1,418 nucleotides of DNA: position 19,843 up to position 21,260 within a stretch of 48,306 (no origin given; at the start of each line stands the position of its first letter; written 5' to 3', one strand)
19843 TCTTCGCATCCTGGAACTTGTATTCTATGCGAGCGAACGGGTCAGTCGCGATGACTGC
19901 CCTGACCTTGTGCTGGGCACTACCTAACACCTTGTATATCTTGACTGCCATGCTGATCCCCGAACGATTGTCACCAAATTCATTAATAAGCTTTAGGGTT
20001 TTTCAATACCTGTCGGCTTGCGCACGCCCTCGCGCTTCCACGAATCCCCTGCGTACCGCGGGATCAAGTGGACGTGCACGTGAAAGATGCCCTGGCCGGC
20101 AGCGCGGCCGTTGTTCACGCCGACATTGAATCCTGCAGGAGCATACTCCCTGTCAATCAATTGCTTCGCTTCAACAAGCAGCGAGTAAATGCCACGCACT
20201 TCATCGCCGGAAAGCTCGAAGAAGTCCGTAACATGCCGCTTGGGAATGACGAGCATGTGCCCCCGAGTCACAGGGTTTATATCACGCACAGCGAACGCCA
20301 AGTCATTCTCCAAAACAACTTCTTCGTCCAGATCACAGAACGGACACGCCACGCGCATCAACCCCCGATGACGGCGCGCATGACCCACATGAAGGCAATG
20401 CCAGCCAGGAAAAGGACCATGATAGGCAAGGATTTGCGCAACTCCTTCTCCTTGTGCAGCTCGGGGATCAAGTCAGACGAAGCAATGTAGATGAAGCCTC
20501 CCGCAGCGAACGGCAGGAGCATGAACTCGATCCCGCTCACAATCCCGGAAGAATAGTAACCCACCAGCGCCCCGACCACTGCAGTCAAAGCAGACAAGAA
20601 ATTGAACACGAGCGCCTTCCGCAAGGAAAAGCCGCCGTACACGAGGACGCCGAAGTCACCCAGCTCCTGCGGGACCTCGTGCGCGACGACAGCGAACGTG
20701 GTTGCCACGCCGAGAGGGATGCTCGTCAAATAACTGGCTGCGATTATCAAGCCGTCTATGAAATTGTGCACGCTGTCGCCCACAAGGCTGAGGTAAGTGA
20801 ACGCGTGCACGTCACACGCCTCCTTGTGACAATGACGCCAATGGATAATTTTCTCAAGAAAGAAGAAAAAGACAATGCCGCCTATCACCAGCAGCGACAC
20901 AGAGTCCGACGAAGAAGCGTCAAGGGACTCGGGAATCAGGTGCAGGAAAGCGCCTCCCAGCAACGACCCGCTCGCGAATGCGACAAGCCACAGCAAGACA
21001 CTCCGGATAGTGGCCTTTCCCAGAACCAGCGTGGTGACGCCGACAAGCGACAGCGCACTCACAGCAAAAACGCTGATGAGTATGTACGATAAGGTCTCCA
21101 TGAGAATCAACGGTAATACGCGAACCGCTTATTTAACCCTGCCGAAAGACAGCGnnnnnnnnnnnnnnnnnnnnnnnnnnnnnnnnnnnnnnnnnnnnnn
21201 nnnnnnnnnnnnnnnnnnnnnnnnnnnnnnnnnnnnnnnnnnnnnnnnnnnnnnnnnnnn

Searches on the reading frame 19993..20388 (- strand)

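Call 9: search_protein_families(library=pfam, proteins=[window:19993-20388:-])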
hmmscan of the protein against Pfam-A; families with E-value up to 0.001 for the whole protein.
window:19993-20388:- (131 aa): 2 families
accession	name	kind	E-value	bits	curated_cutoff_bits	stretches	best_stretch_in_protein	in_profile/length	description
PF01230.28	HIT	-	2.5e-23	83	21.5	1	21-113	5-97/98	HIT domain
PF11969.13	DcpS_C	-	2.2e-13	51.1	24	1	21-110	13-101/114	Scavenger mRNA decapping enzyme C-term binding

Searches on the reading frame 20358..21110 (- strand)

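Call 9: search_protein_families(library=pfam, proteins=[window:20358-21110:-])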
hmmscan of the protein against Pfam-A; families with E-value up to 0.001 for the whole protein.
window:20358-21110:- (250 aa): 1 family
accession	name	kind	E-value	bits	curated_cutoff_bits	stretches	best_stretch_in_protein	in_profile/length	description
PF02535.28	Zip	-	2.4e-45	155.6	35.1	2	97-244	170-322/323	ZIP Zinc transporter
